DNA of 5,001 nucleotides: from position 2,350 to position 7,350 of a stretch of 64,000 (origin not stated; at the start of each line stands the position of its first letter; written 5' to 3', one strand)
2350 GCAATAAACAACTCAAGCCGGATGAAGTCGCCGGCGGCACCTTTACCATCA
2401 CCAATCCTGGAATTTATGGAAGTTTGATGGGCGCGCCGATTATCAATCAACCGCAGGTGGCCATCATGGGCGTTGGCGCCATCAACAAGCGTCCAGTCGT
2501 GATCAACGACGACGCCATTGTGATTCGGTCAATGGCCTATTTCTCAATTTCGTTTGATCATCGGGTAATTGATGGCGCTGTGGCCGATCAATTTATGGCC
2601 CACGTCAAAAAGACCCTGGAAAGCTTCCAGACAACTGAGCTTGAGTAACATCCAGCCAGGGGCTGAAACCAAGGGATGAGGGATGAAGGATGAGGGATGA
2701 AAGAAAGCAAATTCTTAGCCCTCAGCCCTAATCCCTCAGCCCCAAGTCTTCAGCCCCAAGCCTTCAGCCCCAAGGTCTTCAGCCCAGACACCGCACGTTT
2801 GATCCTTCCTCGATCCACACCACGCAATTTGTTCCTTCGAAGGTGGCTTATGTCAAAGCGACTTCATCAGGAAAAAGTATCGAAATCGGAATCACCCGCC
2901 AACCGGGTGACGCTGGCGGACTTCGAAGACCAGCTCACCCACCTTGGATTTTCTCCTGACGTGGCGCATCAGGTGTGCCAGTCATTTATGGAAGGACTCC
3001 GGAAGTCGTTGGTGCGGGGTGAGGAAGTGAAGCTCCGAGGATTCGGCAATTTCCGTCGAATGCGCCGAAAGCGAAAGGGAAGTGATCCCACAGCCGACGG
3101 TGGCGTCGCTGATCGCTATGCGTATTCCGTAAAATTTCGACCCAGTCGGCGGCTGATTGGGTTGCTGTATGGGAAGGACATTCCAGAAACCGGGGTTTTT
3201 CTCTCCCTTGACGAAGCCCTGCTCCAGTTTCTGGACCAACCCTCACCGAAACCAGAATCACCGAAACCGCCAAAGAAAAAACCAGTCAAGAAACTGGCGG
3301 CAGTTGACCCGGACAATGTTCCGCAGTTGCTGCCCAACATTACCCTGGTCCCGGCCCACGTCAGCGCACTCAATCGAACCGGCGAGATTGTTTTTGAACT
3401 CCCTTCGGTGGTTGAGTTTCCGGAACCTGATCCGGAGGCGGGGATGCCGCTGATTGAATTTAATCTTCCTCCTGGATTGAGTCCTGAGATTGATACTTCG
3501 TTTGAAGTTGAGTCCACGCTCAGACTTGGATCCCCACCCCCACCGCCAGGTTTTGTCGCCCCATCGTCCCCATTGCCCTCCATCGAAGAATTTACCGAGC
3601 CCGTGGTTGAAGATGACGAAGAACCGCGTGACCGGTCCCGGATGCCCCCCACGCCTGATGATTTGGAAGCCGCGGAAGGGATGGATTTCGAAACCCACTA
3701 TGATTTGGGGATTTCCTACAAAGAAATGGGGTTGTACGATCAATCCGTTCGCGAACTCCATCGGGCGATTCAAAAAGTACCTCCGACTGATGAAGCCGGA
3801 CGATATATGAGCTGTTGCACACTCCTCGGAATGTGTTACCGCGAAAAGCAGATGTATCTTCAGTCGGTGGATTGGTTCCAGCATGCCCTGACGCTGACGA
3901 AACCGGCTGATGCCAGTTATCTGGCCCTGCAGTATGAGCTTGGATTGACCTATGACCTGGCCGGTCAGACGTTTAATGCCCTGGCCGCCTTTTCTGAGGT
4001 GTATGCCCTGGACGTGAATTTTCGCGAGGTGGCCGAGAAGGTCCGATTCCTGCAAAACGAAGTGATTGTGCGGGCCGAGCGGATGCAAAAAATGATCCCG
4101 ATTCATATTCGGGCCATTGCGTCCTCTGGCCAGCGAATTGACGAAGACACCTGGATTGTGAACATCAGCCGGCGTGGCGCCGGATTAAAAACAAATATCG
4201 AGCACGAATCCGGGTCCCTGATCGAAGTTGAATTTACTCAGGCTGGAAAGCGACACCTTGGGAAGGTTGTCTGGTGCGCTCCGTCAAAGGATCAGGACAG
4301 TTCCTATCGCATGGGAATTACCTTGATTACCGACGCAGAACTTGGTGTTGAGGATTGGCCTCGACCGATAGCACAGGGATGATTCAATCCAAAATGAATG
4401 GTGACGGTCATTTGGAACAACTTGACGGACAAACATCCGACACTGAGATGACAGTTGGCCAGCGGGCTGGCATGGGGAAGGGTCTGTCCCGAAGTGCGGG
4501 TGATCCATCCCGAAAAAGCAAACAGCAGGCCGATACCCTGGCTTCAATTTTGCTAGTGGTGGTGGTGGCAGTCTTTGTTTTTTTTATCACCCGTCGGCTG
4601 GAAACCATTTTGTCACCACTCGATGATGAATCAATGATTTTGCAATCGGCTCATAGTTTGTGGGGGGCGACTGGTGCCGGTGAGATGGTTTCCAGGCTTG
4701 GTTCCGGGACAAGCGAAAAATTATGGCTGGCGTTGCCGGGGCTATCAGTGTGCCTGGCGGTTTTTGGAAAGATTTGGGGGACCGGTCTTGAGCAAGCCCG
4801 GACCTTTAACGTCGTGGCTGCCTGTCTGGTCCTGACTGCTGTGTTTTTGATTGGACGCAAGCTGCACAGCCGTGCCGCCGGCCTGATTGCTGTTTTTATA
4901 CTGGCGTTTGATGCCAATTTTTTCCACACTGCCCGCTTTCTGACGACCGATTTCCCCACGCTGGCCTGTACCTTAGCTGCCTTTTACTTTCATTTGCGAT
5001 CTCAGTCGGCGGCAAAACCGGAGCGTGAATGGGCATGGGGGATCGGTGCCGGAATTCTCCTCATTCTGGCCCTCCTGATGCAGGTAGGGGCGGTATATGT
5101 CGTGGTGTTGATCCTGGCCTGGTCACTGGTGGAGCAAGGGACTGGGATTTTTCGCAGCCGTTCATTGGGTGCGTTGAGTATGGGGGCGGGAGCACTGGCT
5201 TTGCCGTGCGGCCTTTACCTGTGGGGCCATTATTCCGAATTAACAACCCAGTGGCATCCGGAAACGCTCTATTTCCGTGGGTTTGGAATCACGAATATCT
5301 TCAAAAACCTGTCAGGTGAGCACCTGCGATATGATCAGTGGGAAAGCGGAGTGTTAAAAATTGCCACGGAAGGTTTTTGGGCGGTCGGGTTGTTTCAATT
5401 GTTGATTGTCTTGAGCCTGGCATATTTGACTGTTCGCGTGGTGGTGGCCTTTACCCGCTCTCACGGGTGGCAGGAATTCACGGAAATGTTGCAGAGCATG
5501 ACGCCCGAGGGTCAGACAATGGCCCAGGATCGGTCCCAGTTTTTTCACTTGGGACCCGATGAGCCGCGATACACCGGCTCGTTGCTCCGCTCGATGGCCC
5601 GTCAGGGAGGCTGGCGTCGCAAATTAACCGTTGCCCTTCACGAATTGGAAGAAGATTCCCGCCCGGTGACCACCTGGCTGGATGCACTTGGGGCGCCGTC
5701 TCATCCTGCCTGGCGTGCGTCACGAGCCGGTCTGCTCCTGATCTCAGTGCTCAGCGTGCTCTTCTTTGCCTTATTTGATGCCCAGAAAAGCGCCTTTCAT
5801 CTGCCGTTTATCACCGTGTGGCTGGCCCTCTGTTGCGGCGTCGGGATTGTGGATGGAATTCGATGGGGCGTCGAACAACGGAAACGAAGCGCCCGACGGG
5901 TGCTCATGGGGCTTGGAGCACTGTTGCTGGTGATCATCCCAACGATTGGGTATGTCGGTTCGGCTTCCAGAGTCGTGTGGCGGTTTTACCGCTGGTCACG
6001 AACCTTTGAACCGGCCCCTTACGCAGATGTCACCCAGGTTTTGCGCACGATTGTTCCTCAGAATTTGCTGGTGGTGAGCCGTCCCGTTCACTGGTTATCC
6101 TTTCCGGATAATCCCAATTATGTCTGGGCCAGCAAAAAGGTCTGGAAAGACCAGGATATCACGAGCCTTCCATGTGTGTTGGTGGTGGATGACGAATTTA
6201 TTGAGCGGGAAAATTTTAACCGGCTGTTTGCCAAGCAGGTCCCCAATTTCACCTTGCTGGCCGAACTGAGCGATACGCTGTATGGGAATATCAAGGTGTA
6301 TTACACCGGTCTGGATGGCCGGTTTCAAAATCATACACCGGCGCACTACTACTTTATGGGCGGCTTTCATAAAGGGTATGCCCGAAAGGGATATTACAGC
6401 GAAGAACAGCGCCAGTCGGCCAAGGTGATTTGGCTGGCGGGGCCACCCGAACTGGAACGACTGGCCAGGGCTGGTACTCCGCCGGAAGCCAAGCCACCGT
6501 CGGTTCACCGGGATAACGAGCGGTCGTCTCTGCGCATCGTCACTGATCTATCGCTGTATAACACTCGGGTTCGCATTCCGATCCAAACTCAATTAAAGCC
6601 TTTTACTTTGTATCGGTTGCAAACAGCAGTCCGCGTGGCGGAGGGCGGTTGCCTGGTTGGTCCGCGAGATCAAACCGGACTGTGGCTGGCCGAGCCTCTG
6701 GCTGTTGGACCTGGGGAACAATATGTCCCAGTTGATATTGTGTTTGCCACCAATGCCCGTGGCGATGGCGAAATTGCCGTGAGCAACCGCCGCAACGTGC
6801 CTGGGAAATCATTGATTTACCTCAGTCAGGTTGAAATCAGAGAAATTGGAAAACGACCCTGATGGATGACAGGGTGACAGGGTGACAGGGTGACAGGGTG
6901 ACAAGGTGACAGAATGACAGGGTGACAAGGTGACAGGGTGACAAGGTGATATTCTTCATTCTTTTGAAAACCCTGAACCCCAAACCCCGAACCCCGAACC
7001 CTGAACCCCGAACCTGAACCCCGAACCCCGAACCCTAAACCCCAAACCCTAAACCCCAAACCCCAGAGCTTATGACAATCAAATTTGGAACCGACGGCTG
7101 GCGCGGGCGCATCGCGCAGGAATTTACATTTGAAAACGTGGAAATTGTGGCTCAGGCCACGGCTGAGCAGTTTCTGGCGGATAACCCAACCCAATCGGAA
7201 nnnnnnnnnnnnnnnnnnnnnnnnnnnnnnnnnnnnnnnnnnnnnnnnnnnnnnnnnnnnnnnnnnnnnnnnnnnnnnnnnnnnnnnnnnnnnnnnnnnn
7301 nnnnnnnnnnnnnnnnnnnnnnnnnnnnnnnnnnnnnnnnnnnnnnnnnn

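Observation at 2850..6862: HU/IHF-TPR-PilZ fusion protein translationally coupled to a GT-C membrane glycosyltransferase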

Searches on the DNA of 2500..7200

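Call 95: search_rna_families(source=window, start=2500, end=7200, threshold=evalue, max_evalue=1)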
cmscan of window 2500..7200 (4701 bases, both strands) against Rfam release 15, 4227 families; matches with E-value up to 1: 3.
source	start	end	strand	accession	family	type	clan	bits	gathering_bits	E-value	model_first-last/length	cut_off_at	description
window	2668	2747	-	RF03371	mir-4788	Gene; miRNA;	-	30.8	91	0.007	1-80/80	no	mir-4788 microRNA precursor family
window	2675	2740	+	RF03371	mir-4788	Gene; miRNA;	-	28.1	91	0.034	1-80/80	no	mir-4788 microRNA precursor family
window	6512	6670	+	RF02195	TP53TG1_1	Gene; lncRNA;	-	21.6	40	0.56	1-153/153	no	TP53 target 1 conserved region 1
